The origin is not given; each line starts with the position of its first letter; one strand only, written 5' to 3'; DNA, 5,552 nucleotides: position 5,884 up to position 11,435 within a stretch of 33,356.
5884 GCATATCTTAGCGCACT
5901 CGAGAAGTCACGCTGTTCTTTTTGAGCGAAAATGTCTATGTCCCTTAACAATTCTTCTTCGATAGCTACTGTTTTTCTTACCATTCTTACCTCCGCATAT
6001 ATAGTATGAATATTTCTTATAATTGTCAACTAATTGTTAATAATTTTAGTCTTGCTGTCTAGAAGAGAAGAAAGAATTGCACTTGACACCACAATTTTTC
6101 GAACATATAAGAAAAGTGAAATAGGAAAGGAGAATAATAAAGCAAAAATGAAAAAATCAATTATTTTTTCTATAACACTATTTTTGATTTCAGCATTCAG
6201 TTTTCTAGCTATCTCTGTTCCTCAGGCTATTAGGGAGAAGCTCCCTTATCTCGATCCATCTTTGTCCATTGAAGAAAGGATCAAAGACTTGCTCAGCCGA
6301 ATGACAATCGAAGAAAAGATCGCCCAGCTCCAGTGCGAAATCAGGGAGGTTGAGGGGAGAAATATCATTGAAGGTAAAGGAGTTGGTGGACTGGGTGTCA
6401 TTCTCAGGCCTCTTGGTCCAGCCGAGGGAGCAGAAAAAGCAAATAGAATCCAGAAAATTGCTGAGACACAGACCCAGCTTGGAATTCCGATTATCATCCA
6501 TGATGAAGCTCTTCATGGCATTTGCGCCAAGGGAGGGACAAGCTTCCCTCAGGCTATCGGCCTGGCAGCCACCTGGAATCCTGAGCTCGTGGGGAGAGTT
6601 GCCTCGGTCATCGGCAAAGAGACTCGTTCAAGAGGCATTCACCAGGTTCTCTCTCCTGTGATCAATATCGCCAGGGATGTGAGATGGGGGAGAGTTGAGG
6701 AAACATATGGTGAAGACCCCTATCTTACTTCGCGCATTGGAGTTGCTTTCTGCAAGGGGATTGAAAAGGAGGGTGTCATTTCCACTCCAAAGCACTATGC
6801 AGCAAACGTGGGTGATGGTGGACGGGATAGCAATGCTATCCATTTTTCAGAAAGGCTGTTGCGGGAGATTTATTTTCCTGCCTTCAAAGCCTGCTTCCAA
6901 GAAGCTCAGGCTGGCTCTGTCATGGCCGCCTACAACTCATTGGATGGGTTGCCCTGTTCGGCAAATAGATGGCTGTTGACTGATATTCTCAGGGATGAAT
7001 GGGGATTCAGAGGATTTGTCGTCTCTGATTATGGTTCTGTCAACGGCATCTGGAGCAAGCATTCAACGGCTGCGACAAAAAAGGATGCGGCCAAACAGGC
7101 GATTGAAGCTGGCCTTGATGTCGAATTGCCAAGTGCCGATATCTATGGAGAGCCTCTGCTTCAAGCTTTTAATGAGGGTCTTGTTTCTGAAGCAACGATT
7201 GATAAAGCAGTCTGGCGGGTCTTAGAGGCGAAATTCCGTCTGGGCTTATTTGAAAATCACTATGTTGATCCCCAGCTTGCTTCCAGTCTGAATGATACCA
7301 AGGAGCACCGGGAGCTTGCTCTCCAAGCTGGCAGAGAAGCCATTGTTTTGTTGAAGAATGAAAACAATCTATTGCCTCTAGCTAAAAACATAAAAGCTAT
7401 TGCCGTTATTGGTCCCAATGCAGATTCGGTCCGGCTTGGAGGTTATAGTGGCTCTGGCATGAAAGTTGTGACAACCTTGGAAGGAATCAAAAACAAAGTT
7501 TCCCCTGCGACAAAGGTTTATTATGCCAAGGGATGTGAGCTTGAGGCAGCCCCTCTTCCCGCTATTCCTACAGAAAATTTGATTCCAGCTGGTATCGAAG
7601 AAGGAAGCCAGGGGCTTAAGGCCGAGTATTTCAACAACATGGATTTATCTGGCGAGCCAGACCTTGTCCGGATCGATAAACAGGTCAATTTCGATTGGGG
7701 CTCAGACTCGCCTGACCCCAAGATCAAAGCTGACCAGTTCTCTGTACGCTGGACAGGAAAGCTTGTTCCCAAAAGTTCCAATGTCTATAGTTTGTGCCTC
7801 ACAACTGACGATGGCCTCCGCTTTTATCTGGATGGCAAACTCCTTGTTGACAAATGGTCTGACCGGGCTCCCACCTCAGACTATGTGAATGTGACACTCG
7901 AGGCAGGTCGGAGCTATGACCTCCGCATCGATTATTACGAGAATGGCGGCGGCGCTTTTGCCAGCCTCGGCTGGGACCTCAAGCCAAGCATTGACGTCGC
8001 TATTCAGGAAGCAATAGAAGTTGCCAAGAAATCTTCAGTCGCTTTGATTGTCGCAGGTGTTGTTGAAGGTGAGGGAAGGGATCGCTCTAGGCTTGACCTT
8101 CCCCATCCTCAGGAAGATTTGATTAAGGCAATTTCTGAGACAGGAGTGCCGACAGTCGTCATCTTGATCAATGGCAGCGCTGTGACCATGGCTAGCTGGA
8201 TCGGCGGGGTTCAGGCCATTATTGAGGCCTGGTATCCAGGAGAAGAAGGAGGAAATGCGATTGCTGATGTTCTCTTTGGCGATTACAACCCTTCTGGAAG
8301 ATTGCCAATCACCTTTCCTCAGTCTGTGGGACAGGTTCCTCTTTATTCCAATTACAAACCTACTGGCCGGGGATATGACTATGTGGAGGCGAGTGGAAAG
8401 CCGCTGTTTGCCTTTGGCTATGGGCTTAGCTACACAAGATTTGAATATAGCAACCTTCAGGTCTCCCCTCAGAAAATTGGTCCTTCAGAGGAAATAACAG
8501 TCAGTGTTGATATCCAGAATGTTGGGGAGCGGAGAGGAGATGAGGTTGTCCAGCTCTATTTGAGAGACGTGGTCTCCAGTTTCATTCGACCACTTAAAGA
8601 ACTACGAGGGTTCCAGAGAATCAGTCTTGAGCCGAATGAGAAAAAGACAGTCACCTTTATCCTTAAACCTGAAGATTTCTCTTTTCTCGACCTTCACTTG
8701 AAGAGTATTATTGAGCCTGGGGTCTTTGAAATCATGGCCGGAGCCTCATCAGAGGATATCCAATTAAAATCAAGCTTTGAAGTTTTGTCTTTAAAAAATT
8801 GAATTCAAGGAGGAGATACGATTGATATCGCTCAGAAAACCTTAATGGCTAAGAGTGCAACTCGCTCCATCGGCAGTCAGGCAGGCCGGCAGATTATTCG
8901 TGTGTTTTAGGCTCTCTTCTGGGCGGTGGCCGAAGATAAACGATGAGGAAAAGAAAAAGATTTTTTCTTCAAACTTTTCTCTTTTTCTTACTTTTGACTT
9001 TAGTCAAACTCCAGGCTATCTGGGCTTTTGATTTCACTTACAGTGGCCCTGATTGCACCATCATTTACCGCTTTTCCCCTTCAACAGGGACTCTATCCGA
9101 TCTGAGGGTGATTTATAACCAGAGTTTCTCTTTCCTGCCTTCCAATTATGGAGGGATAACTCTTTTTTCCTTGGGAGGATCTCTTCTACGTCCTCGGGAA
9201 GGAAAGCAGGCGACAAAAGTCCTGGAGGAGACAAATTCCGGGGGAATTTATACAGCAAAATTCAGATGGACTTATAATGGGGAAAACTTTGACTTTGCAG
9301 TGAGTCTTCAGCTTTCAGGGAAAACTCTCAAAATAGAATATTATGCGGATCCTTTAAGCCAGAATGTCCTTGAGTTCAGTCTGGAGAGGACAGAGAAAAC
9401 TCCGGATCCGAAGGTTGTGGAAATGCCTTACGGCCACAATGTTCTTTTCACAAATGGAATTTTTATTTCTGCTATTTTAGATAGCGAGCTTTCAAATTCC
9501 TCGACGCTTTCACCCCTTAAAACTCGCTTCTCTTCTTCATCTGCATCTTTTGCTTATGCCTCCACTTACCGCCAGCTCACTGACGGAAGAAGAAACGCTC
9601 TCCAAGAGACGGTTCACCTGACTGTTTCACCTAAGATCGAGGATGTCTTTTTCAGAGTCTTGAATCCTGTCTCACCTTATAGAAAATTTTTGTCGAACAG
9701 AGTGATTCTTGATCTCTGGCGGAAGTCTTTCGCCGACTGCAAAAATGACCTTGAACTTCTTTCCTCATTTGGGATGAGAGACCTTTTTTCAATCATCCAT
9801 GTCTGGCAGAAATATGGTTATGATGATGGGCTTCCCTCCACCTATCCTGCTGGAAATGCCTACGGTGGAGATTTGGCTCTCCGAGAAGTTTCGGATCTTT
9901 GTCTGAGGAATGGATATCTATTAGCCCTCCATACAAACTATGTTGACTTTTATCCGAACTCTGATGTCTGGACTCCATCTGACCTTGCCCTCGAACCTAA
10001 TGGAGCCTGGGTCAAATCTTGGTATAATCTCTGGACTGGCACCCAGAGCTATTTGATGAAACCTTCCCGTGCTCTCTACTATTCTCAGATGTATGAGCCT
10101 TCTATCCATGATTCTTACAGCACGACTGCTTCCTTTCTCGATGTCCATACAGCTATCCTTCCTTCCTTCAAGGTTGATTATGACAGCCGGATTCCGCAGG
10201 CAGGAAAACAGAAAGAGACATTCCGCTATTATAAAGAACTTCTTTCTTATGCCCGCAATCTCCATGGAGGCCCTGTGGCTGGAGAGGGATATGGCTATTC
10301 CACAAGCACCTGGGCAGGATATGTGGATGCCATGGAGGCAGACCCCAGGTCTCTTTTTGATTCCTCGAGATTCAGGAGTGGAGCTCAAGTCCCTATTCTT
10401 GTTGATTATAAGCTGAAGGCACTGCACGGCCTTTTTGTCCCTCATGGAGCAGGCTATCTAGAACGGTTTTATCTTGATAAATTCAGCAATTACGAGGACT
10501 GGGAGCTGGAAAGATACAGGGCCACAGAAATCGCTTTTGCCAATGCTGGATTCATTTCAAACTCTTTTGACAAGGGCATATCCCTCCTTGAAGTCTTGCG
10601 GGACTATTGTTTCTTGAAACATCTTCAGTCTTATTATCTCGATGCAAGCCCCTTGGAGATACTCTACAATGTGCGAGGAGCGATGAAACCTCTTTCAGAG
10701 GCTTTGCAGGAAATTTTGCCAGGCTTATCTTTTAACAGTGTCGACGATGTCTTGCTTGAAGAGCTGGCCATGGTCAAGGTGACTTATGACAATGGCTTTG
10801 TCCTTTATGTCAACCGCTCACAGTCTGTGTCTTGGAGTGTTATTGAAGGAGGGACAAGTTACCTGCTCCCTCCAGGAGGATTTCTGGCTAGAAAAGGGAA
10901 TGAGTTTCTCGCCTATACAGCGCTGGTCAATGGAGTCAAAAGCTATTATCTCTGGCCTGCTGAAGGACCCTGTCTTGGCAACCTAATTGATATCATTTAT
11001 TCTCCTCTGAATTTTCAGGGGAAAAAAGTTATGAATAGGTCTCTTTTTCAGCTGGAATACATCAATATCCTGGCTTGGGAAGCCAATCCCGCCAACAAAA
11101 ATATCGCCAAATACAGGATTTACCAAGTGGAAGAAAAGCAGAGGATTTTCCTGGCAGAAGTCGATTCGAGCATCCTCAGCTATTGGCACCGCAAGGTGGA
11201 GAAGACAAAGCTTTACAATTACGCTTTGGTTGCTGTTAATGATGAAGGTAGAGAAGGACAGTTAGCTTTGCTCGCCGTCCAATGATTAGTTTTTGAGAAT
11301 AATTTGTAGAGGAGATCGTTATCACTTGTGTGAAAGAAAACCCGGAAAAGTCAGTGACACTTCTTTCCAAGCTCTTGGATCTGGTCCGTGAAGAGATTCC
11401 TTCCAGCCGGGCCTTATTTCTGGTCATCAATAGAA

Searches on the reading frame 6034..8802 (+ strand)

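Call 7: search_protein_families(library=pfam, proteins=[window:6034-8802:+])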
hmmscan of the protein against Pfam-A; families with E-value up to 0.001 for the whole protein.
window:6034-8802:+ (922 aa): 4 families
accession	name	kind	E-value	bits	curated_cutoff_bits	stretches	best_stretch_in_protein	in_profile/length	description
PF00933.27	Glyco_hydro_3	-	5.2e-73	246.7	27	1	91-398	1-315/316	Glycosyl hydrolase family 3 N terminal domain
PF01915.27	Glyco_hydro_3_C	-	2.2e-63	214.3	31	1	437-800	1-200/200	Glycosyl hydrolase family 3 C-terminal domain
PF07691.17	PA14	-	2.3e-30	105.8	24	1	525-650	2-136/147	PA14 domain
PF14310.12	Fn3-like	-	1e-22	80.5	25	1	837-906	1-71/71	Fibronectin type III-like domain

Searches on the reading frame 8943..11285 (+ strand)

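Call 7: search_protein_families(library=pfam, proteins=[window:8943-11285:+])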
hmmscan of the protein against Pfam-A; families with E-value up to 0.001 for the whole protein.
window:8943-11285:+ (780 aa): 1 family
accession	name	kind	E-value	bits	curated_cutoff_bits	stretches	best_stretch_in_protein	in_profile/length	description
PF18952.6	DUF5696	-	6.3e-08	32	25.6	1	263-461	266-465/612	Family of unknown function (DUF5696)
